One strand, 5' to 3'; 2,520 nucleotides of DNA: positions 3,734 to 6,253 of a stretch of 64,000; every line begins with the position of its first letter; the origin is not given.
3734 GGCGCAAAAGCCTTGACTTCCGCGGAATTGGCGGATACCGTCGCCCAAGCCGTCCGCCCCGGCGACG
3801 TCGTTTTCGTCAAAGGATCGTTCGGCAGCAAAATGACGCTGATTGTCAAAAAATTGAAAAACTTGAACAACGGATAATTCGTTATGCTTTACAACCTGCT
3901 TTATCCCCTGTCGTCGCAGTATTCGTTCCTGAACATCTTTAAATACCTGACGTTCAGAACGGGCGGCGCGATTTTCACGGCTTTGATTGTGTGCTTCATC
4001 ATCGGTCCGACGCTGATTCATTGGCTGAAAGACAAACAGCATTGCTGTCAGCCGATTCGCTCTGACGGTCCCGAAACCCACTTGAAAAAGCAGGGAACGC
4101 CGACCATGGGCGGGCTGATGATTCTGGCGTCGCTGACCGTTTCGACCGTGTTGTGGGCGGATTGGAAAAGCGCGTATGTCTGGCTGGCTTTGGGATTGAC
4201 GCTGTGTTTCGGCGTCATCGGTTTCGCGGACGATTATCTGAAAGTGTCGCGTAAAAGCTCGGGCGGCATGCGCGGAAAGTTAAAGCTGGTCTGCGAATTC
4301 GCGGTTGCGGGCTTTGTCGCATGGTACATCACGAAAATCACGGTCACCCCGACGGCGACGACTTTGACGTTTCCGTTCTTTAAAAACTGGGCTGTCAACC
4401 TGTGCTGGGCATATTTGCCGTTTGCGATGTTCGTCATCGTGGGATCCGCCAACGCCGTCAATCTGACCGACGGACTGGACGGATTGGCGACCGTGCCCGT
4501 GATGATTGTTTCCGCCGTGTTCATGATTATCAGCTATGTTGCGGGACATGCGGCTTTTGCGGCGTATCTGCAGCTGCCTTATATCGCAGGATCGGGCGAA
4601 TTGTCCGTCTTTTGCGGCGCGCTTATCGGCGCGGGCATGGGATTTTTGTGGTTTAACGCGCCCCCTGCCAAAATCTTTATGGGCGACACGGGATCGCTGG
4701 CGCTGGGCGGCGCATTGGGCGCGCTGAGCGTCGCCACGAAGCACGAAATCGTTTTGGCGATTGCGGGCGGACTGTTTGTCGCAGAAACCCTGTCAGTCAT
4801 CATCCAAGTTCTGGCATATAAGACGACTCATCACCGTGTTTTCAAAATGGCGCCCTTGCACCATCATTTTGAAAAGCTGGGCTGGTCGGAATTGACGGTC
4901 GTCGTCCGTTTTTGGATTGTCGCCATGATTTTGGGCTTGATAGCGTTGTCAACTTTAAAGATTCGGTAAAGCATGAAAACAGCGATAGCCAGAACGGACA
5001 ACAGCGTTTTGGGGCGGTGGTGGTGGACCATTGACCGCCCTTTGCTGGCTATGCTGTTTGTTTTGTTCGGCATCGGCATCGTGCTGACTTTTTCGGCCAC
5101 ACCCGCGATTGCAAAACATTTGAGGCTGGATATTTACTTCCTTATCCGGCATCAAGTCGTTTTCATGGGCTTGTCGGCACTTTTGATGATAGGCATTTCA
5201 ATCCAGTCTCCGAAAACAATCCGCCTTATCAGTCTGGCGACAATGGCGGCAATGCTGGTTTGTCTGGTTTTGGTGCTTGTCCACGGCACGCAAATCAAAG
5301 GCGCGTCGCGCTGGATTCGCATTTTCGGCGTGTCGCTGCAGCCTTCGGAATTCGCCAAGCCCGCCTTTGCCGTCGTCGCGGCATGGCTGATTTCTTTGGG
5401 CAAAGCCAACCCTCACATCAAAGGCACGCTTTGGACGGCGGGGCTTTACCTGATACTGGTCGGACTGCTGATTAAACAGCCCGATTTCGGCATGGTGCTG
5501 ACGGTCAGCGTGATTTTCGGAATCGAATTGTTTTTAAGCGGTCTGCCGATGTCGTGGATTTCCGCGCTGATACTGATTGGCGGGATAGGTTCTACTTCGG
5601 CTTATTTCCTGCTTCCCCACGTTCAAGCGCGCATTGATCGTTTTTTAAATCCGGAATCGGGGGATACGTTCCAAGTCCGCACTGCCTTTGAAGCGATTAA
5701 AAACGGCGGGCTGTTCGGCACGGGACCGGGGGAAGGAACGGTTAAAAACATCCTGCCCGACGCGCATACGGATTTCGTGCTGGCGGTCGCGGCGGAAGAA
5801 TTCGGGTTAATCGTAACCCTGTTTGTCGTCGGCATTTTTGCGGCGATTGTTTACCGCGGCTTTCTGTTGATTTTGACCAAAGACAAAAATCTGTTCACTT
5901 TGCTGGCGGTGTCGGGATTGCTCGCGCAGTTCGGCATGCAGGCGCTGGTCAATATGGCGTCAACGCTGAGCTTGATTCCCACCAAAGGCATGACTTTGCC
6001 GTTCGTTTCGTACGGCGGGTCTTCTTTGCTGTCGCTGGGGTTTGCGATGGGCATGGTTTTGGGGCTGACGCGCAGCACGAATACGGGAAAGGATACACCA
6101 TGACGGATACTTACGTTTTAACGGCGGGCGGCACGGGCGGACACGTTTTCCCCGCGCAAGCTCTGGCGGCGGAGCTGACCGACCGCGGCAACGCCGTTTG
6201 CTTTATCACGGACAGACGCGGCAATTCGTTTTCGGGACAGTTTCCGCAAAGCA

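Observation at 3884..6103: murD missing from an otherwise canonical alphaproteobacterial dcw cluster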

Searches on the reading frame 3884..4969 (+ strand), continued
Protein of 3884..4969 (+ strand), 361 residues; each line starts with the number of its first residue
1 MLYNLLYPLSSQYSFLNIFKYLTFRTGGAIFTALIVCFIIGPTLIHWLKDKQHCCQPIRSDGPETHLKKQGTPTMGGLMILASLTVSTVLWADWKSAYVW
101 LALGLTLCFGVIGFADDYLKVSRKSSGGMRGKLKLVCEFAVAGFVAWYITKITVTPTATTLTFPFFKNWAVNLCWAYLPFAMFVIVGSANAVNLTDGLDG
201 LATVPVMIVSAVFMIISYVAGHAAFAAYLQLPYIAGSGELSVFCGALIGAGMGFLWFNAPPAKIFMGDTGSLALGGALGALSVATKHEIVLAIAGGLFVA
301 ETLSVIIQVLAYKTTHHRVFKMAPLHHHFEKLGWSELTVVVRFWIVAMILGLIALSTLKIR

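Call 48: search_dna_similar(query=L065:11091-12491:+, collection=plasmids, mode=protein, max_evalue=1e-10, max_rows=30)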
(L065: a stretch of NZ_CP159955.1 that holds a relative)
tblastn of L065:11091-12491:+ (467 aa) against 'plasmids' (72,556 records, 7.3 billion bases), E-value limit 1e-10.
Records with a match: 52; places in all: 52; records where one place covers at least 80% of the query: 45.
Best place of each record, by identity: 60-80% 6; <60% 46.
By first word of the organism name: Escherichia 9; Sinorhizobium 4; Acinetobacter 4; Klebsiella 2; Neisseria 2; Proteus 2; Bacillus 2; Listeria 2; Rhizobium 1; Shinella 1; and 23 more.
By predicted mobility (MOB-suite, as given by PLSDB): non-mobilizable 45; mobilizable 4; conjugative 3.
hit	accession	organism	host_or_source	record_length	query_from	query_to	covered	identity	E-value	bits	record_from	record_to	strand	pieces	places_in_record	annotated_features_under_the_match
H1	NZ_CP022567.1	Rhizobium leguminosarum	Root nodule,Pisum sativum root-nodule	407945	1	465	100%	69.9%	1e-180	567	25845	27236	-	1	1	murD: UDP-N-acetylmuramoyl-L-alanine--D-glutamate ligase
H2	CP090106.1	Sinorhizobium meliloti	Medicago,Cell culture,Plant nodule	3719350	1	463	99%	69.5%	1e-177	559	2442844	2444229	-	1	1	murD: UDP-N-acetylmuramoyl-L-alanine--D-glutamate ligase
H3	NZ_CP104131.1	Sinorhizobium sp. K101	Phaseolus vulgaris,cell ...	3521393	1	463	99%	69.3%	0e+0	571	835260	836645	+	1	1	none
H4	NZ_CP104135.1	Sinorhizobium sp. C101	Phaseolus vulgaris,cell ...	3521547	1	463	99%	69.3%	0e+0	571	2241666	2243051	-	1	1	none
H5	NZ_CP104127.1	Sinorhizobium sp. M103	Phaseolus vulgaris,cell ...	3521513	1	463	99%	69.3%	0e+0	571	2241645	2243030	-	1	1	none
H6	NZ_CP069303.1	Shinella sp. PSBB067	monoisolate,Minnesota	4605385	1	463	99%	69.3%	9e-176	553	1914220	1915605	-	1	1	none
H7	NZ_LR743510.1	Methylobacterium bullatum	-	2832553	1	459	98%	59.7%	3e-145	466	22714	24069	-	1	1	none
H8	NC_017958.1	Tistrella mobilis KA081020-065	-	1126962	9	456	96%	47.3%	4e-92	313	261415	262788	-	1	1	record has no annotation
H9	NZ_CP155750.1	Sphingomonas parapaucimobilis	Chinese cabbage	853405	1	457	98%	42.9%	7e-76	266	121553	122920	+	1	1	murD: UDP-N-acetylmuramoyl-L-alanine--D-glutamate ligase | mraY: phospho-N-acetylmuramoyl-pentapeptide- transferase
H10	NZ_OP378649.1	Klebsiella pneumoniae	-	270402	7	450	95%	35.9%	2e-43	171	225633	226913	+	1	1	murD: UDP-N-acetylmuramoyl-L-alanine--D-glutamate ligase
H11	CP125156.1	Klebsiella pneumoniae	-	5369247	7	450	95%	35.9%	2e-43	171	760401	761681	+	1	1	murD: UDP-N-acetylmuramoyl-L-alanine--D-glutamate ligase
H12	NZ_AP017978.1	Neochlamydia sp. S13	-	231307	2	458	98%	34.2%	2e-34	144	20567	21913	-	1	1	murD: UDP-N-acetylmuramoyl-L-alanine--D-glutamate ligase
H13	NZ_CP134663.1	Escherichia coli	Larus michahellis,bacteria,cloaca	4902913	7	450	95%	34.5%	2e-40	162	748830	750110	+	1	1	none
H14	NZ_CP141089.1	Escherichia coli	Homo sapiens,Infected Human Urine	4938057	7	450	95%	34.5%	2e-40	162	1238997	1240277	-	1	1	none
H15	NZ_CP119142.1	Neisseria gonorrhoeae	Homo sapiens,whole organism,synovial ...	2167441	6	457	97%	33.7%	1e-49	189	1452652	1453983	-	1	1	none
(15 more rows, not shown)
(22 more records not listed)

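Call 49: search_dna_similar(query=L065:11091-12491:+, collection=plasmids, mode=protein, max_evalue=0.00001, max_rows=60, rows=spread)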
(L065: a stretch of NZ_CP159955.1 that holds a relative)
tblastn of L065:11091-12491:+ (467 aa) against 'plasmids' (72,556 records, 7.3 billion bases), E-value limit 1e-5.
Records with a match: 71; places in all: 79; records where one place covers at least 80% of the query: 47.
Best place of each record, by identity: 60-80% 6; <60% 65.
By first word of the organism name: Escherichia 9; Acinetobacter 5; Streptomyces 5; Sinorhizobium 4; Paenibacillus 4; Planococcus 3; Shinella 2; Klebsiella 2; Neisseria 2; Proteus 2; and 30 more.
By predicted mobility (MOB-suite, as given by PLSDB): non-mobilizable 61; mobilizable 7; conjugative 3.
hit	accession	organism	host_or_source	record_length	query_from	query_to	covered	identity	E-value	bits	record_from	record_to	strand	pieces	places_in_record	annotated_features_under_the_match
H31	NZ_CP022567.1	Rhizobium leguminosarum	Root nodule,Pisum sativum root-nodule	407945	1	465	100%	69.9%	1e-180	567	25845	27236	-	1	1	murD: UDP-N-acetylmuramoyl-L-alanine--D-glutamate ligase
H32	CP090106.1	Sinorhizobium meliloti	Medicago,Cell culture,Plant nodule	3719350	1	463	99%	69.5%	1e-177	559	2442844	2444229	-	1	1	murD: UDP-N-acetylmuramoyl-L-alanine--D-glutamate ligase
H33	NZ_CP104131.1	Sinorhizobium sp. K101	Phaseolus vulgaris,cell ...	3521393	1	463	99%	69.3%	0e+0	571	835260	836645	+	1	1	none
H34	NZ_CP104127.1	Sinorhizobium sp. M103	Phaseolus vulgaris,cell ...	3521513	1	463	99%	69.3%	0e+0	571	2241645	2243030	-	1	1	none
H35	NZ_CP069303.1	Shinella sp. PSBB067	monoisolate,Minnesota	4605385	1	463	99%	69.3%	9e-176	553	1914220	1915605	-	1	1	none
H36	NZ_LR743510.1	Methylobacterium bullatum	-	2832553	1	459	98%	59.7%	3e-145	466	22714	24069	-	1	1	none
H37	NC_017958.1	Tistrella mobilis KA081020-065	-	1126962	9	456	96%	47.3%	4e-92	313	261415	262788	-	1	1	record has no annotation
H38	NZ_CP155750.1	Sphingomonas parapaucimobilis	Chinese cabbage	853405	1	457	98%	42.9%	7e-76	266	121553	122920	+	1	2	murD: UDP-N-acetylmuramoyl-L-alanine--D-glutamate ligase | mraY: phospho-N-acetylmuramoyl-pentapeptide- transferase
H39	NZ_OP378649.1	Klebsiella pneumoniae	-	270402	7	450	95%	35.9%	2e-43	171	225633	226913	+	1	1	murD: UDP-N-acetylmuramoyl-L-alanine--D-glutamate ligase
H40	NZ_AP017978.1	Neochlamydia sp. S13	-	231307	2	458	98%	34.2%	2e-34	144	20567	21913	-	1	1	murD: UDP-N-acetylmuramoyl-L-alanine--D-glutamate ligase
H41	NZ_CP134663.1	Escherichia coli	Larus michahellis,bacteria,cloaca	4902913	7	450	95%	34.5%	2e-40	162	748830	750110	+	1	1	none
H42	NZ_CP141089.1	Escherichia coli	Homo sapiens,Infected Human Urine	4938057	7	450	95%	34.5%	2e-40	162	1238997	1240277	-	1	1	none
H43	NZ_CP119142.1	Neisseria gonorrhoeae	Homo sapiens,whole organism,synovial ...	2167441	6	457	97%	33.7%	1e-49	189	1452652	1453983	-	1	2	none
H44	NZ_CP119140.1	Neisseria gonorrhoeae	Homo sapiens,whole organism,blood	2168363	6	457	97%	33.7%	2e-49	189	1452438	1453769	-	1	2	none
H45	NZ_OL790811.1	Proteus mirabilis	-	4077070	6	450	95%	34.0%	5e-41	164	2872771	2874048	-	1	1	none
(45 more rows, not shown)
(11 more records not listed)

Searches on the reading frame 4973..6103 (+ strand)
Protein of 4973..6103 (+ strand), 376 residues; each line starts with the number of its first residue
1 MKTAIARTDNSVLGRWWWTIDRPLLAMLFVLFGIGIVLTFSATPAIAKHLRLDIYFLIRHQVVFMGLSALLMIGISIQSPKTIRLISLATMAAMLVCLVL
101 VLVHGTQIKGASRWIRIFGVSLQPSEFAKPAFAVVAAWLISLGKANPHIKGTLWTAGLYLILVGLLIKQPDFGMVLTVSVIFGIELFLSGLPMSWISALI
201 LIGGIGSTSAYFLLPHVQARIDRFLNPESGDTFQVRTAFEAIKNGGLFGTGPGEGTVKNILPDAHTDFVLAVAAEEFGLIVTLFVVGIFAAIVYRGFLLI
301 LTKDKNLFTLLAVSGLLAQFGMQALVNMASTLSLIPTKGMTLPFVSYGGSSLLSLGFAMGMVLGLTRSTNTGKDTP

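Call 3: search_protein_families(library=pfam, proteins=[window:4973-6103:+])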
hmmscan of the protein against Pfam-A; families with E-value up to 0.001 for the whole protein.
window:4973-6103:+ (376 aa): 1 family
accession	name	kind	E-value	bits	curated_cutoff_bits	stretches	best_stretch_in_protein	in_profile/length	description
PF01098.24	FTSW_RODA_SPOVE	-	6.4e-70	236.4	26.4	1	25-369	4-354/356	Cell cycle protein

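Call 7: find_encoding_contigs(protein=window:4973-6103:+, flank=10000, max_places=6)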
Protein window:4973-6103:+ (376 aa): 1 contig read that carries it; 1 place shown.
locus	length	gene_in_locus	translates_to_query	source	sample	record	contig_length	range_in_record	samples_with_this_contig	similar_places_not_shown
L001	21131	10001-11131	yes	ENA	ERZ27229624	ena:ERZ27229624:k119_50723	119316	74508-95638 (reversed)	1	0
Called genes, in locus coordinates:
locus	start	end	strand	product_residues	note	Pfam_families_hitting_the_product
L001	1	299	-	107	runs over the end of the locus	PF13146:TRL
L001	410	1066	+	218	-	PF01510:Amidase_2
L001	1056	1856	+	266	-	PF00702:Hydrolase (faint), PF08282:Hydrolase_3, PF05116:S6PP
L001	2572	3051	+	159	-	PF02381:MraZ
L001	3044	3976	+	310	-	PF01795:Methyltransf_5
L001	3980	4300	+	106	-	-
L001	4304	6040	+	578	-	PF03717:PBP_dimer, PF00905:Transpeptidase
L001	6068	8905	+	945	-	PF01225:Mur_ligase, PF08245:Mur_ligase_M, PF02875:Mur_ligase_C, PF01225:Mur_ligase, PF08245:Mur_ligase_M, PF02875:Mur_ligase_C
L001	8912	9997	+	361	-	PF10555:MraY_sig1 (weak), PF00953:Glycos_transf_4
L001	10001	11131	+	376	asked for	PF01098:FTSW_RODA_SPOVE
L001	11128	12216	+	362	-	PF03033:Glyco_transf_28, PF04101:Glyco_tran_28_C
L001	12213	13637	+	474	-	PF01225:Mur_ligase, PF08245:Mur_ligase_M, PF02875:Mur_ligase_C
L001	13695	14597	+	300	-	PF01565:FAD_binding_4, PF02873:MurB_C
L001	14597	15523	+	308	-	PF01820:Dala_Dala_lig_N, PF07478:Dala_Dala_lig_C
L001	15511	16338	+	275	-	PF08478:POTRA_1, PF03799:FtsQ_DivIB_C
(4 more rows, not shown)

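Call 13: search_protein_families(library=ncbifam, proteins=[window:4973-6103:+])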
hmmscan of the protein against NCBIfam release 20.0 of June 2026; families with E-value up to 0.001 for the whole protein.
window:4973-6103:+ (376 aa): 6 families
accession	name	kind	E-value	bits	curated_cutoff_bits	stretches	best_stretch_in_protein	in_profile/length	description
TIGR02614.1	ftsW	equivalog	2.5e-92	309.7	337.5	1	22-368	2-356/357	putative lipid II flippase FtsW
TIGR02210.1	rodA_shape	equivalog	4.3e-67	226.7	336.7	1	21-366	1-353/357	rod shape-determining protein RodA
TIGR02615.1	spoVE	exception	6.9e-53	180.4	448.8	1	24-367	4-354/354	stage V sporulation protein E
NF008042.0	PRK10774.1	equivalog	2.8e-44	151.7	493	1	20-365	35-388/405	cell division protein FtsW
NF037961.1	RodA_shape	subfamily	1.7e-34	119.8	150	2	233-356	274-398/415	rod shape-determining protein RodA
NF008060.0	PRK10794.1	equivalog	8e-34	117.2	590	1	19-365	15-359/370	peptidoglycan glycosyltransferase MrdB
